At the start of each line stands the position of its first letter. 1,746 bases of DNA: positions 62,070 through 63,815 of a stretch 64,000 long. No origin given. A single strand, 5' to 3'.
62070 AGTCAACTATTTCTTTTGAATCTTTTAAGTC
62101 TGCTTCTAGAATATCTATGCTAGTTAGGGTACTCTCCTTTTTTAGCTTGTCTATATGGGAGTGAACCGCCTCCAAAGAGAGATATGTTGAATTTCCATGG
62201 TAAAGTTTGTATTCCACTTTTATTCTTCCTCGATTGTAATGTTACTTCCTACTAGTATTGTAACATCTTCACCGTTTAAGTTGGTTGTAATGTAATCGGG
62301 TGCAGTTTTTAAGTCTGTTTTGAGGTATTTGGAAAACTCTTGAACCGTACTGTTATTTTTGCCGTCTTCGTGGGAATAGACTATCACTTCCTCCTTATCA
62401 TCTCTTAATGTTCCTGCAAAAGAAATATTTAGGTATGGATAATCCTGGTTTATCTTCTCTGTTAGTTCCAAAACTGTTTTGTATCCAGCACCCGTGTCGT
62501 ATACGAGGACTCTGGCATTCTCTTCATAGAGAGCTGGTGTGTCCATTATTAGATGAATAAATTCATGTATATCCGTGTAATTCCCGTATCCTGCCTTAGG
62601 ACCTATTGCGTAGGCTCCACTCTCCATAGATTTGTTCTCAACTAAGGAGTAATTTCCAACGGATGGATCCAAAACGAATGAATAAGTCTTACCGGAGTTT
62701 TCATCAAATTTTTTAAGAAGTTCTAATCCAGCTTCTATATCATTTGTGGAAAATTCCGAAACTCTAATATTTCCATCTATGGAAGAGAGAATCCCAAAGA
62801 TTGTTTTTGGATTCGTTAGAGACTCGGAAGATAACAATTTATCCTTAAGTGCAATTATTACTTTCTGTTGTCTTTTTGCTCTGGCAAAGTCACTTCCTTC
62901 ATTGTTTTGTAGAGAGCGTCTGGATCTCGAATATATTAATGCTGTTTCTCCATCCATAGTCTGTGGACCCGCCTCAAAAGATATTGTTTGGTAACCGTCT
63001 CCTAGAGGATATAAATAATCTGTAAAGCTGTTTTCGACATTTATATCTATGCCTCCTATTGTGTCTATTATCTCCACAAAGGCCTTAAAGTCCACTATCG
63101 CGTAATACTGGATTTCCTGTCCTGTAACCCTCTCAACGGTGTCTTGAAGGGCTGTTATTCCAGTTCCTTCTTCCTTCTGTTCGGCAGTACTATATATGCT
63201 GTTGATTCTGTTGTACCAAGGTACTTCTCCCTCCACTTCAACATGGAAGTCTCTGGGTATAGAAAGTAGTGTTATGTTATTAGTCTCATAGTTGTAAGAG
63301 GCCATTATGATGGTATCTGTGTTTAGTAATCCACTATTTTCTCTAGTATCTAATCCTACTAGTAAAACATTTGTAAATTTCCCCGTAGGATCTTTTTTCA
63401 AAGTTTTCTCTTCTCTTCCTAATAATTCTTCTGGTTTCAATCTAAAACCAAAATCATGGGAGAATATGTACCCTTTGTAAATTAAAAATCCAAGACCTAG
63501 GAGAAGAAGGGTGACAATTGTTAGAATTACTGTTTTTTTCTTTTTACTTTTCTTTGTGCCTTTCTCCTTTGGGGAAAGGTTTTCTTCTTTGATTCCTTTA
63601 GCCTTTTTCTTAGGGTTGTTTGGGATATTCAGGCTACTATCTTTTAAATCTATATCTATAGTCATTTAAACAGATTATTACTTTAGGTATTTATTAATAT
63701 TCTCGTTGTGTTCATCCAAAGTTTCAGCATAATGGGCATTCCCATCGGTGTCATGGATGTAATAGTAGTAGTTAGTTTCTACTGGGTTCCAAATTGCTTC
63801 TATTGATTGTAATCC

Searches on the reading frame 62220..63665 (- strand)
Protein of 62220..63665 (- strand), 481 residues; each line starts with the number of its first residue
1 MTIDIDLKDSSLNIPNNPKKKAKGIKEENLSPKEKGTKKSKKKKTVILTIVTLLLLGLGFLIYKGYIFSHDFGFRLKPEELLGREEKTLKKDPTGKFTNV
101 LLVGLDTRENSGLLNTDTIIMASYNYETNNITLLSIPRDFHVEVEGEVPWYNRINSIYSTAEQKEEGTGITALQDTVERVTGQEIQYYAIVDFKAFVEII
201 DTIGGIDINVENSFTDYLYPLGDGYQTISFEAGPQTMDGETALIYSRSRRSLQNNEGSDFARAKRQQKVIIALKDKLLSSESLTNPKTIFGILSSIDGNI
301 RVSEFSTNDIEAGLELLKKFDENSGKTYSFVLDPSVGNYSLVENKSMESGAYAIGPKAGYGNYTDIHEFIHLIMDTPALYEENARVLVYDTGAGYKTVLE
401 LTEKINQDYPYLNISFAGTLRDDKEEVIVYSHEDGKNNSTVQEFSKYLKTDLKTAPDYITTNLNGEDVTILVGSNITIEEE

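Call 86: search_protein_families(library=pfam, proteins=[window:62220-63662:-], max_evalue=0.0001)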
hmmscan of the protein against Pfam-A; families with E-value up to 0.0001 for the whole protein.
window:62220-63662:- (480 aa): 1 family
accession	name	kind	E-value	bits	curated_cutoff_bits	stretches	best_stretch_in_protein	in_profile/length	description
PF03816.19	LytR_cpsA_psr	-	6.7e-37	127.4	24.6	1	114-276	1-148/150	LytR_cpsA_psr family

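Call 88: search_solved_structures(query=window:62220-63662:-, max_evalue=0.01)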
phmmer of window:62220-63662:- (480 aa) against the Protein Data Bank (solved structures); distinct sequences matched with E-value up to 0.01: 18.
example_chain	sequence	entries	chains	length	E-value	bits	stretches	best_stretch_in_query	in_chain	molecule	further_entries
6uf3_A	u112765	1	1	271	7e-19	71.3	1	98-323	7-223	Polyisoprenyl-teichoic acid--peptidoglycan teichoic acid transferase TagV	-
3nxh_A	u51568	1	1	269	7.5e-19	71.2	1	98-322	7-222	transcriptional regulator yvhJ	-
6uf6_A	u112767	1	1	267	2.8e-17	66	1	91-299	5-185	Polyisoprenyl-teichoic acid--peptidoglycan teichoic acid transferase TagU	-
2xxp_A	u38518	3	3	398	7.5e-17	64.6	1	90-315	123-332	CPS2A | CPS2A, Integral membrane regulatory protein Wzg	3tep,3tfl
8qty_A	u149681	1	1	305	1.2e-16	63.9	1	95-311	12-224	Biofilm regulatory protein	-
3pe5_A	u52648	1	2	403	1.6e-16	63.6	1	84-305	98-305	Uncharacterized protein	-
3owq_A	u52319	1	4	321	2.8e-16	62.7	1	36-301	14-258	Lin1025 protein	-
3okz_A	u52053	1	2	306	2.8e-16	62.7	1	96-311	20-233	Putative uncharacterized protein gbs0355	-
4de8_A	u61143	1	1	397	5e-16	61.9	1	90-315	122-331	Cps2A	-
2xxq_A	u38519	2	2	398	5e-16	61.9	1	90-315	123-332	CPS2A | Cps2A, Integral membrane regulatory protein Wzg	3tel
3nro_A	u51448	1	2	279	2.7e-15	59.5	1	85-302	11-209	Lmo1026 protein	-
9cy9_A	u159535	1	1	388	7.5e-15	58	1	97-349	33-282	Biofilm regulatory protein A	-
6uex_A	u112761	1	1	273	1.9e-14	56.7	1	95-301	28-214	Regulatory protein MsrR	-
3mej_A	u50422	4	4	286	2e-14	56.6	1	86-286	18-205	transcriptional regulator ywtF | Putative transcriptional regulator ywtF | Polyisoprenyl-teichoic acid--peptidoglycan teichoic acid transferase TagT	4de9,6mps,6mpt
6uf5_A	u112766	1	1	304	2.2e-14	56.5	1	86-286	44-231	Polyisoprenyl-teichoic acid--peptidoglycan teichoic acid transferase TagT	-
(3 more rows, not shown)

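Call 89: find_encoding_contigs(protein=window:62220-63665:-, flank=10000, max_places=1)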
Protein window:62220-63665:- (481 aa): 3 contigs read that carry it; 1 place shown.
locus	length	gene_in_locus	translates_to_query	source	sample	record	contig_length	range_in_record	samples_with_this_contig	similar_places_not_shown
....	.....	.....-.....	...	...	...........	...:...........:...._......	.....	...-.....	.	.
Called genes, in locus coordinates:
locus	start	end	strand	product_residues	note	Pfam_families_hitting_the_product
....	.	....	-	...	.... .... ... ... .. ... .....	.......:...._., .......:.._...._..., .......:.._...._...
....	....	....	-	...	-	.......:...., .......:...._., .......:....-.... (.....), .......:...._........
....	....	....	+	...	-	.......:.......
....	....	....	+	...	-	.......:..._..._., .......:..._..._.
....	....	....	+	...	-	-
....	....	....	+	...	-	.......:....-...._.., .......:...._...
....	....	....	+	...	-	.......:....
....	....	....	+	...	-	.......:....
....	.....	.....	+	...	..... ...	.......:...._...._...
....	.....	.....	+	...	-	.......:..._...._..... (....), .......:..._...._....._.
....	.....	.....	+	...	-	-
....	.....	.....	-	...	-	-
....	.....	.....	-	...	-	-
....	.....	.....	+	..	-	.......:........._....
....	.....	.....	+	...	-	-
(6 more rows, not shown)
